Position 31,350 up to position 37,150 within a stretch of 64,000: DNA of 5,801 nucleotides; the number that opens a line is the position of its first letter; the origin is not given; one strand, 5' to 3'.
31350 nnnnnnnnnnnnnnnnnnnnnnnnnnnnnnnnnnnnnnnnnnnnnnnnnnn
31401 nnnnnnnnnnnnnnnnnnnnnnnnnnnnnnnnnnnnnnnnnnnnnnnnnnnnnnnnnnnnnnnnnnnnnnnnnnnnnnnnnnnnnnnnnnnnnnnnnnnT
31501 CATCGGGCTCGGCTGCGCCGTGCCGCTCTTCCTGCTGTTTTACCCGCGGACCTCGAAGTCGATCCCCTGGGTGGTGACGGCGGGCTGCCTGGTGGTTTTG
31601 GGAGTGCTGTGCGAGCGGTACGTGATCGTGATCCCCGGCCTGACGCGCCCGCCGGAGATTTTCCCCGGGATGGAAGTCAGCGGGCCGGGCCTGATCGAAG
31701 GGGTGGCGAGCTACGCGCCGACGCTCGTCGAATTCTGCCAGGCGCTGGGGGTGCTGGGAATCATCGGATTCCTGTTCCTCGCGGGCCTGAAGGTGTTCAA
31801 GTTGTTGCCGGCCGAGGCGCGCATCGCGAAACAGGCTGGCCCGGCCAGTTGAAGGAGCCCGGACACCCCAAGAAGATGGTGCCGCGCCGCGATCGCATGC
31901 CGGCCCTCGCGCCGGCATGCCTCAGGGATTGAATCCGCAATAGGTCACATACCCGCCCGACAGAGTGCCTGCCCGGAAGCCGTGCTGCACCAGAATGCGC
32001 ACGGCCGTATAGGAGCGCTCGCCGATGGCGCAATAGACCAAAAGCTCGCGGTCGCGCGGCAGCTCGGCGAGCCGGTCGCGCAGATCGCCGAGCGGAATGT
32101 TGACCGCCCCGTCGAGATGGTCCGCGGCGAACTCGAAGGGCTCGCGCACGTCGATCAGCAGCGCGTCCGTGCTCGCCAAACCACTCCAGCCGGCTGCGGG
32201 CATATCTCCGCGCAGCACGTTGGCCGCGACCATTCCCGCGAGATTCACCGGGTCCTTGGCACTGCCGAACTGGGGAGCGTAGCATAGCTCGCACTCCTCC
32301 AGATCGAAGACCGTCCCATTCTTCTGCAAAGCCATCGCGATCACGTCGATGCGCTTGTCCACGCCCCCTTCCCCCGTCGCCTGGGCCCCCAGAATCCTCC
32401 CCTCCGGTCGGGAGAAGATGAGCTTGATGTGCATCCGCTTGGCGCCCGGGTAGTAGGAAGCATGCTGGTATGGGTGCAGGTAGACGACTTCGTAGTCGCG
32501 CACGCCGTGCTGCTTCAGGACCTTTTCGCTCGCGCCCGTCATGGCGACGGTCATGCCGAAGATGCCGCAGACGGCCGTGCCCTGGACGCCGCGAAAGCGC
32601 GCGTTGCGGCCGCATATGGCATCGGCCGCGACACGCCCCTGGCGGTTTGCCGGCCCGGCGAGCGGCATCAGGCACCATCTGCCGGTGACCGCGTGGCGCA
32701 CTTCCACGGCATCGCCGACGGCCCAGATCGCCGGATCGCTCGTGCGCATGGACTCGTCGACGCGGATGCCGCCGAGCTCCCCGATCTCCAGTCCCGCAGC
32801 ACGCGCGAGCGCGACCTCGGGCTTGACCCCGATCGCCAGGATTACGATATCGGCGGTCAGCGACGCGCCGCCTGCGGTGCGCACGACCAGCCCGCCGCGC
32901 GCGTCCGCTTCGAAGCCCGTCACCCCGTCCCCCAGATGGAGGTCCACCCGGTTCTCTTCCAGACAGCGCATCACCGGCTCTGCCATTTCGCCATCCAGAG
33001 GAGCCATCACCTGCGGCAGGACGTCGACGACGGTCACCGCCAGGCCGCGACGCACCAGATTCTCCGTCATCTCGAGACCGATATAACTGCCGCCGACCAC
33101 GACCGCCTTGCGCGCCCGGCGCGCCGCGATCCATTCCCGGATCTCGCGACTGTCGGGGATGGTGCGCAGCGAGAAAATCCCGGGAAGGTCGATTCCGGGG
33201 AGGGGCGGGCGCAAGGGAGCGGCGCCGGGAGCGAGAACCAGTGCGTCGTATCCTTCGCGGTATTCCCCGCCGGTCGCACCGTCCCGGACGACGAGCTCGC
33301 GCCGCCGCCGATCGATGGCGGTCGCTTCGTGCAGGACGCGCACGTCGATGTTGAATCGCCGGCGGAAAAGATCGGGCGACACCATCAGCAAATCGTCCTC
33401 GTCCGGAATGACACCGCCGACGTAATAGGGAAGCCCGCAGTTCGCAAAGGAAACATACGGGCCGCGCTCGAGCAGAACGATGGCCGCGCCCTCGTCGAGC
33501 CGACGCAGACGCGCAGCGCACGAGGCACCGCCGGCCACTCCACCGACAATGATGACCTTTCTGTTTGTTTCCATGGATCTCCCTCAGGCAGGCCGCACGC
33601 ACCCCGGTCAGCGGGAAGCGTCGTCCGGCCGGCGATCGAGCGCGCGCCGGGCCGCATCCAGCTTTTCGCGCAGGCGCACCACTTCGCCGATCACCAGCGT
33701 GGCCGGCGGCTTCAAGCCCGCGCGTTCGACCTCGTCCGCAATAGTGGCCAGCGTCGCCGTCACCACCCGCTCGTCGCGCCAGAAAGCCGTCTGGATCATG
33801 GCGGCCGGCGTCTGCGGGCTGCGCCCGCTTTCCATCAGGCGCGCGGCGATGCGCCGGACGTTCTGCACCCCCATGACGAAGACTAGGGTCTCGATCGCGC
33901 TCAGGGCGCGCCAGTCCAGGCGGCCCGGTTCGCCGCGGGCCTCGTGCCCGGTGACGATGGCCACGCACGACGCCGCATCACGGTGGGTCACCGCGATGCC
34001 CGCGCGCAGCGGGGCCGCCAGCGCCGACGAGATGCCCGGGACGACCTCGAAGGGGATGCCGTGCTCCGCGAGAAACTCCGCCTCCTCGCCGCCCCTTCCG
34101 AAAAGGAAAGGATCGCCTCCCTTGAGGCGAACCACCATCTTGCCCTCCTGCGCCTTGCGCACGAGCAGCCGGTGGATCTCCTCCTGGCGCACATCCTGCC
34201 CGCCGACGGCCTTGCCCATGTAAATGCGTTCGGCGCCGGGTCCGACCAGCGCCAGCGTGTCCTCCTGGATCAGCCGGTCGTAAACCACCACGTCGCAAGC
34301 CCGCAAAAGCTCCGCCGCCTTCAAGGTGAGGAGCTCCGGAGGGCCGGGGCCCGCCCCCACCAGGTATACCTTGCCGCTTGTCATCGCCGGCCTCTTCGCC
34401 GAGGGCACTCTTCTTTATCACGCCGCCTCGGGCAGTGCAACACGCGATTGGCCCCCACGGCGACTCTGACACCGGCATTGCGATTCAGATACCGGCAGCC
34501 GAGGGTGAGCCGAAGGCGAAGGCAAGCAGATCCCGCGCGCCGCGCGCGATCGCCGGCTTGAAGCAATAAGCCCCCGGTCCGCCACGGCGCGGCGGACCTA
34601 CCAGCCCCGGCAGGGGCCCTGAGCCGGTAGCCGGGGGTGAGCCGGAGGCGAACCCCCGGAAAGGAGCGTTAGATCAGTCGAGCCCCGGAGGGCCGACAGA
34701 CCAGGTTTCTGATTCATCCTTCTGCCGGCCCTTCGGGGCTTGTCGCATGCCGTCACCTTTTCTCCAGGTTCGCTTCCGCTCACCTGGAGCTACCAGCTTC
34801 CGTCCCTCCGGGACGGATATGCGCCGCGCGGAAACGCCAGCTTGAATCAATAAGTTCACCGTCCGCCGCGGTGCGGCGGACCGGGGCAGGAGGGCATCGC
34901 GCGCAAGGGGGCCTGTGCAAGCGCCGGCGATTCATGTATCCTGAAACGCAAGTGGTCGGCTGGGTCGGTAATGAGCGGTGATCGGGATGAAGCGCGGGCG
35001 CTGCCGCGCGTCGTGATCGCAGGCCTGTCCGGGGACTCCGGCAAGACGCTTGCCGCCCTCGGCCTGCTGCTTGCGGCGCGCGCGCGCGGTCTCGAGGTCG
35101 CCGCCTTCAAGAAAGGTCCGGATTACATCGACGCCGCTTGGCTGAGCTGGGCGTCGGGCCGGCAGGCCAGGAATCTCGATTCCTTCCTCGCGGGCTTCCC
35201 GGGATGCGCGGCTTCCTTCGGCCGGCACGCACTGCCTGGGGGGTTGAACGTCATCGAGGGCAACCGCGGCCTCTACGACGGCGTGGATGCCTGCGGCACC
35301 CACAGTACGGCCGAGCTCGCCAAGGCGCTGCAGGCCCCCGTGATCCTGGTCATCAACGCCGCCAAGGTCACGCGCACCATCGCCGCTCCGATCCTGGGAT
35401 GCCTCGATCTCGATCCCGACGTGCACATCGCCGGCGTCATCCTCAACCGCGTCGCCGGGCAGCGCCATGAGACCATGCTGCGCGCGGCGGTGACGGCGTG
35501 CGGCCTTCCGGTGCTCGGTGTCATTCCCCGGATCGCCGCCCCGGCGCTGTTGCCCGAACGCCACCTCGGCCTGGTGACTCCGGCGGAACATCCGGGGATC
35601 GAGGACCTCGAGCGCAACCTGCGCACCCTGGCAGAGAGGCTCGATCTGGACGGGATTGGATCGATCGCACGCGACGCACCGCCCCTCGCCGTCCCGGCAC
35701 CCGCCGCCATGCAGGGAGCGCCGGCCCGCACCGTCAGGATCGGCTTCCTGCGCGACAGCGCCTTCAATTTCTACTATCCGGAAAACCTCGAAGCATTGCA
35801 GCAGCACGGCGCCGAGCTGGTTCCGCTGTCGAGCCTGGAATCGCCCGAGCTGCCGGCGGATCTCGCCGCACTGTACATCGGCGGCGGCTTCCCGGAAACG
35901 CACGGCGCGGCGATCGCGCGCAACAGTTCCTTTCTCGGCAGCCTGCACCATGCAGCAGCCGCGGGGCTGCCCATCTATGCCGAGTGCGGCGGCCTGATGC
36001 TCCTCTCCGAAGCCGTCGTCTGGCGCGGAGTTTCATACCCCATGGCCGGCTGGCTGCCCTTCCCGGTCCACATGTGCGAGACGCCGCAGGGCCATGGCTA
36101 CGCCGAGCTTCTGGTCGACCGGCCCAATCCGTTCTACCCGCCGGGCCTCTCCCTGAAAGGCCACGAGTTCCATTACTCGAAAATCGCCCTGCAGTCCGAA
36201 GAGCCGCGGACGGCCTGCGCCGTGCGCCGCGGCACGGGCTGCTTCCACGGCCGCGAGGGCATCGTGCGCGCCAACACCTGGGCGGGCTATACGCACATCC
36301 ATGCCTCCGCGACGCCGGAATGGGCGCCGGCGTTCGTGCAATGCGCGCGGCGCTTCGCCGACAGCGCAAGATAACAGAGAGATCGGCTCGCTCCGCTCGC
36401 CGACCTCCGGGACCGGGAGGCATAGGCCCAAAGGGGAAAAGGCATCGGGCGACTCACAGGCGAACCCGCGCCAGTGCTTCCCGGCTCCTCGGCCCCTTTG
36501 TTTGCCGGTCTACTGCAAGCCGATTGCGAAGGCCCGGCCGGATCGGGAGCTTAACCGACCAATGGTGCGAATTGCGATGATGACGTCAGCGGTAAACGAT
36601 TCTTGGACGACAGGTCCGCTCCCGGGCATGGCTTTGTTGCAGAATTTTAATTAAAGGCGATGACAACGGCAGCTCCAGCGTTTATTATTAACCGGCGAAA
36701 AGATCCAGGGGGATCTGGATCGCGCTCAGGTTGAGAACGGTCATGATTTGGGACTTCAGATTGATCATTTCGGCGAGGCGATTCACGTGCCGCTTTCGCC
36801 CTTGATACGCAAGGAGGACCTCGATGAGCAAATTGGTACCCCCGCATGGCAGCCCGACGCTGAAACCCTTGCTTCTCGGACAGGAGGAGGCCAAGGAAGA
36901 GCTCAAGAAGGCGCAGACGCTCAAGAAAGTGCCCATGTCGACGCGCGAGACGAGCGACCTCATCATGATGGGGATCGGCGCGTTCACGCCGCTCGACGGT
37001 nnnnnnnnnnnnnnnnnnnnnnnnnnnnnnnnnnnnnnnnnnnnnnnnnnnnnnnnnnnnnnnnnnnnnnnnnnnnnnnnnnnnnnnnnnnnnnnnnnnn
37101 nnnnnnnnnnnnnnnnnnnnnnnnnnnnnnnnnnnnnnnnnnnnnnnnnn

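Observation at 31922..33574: CoADR-rhodanese fusion (persulfide/polysulfide reductase-type) embedded in the island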

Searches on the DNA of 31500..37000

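Call 64: search_rna_families(source=window, start=31500, end=37000, threshold=evalue, max_evalue=1)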
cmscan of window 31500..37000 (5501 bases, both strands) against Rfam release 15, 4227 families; matches with E-value up to 1: 3.
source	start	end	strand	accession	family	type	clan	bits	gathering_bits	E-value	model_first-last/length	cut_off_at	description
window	33375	33543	+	RF02819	V_AS7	Gene; antisense;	-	38.1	90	8.6e-05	1-169/169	no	Vibrio RNA AS7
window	34676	34745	+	RF01791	F6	Gene; sRNA;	-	32.5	46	0.0053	1-57/57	no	F6 TB sRNA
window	31593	31641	+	RF02915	DUF3800-VI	Cis-reg;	-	21.7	35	0.63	1-52/52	no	DUF3800-VI RNA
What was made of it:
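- Tried and rejected: Only sub-threshold Rfam hits were found: V_AS7 38 bits against 90, F6 32.5 against 46 (call 64).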
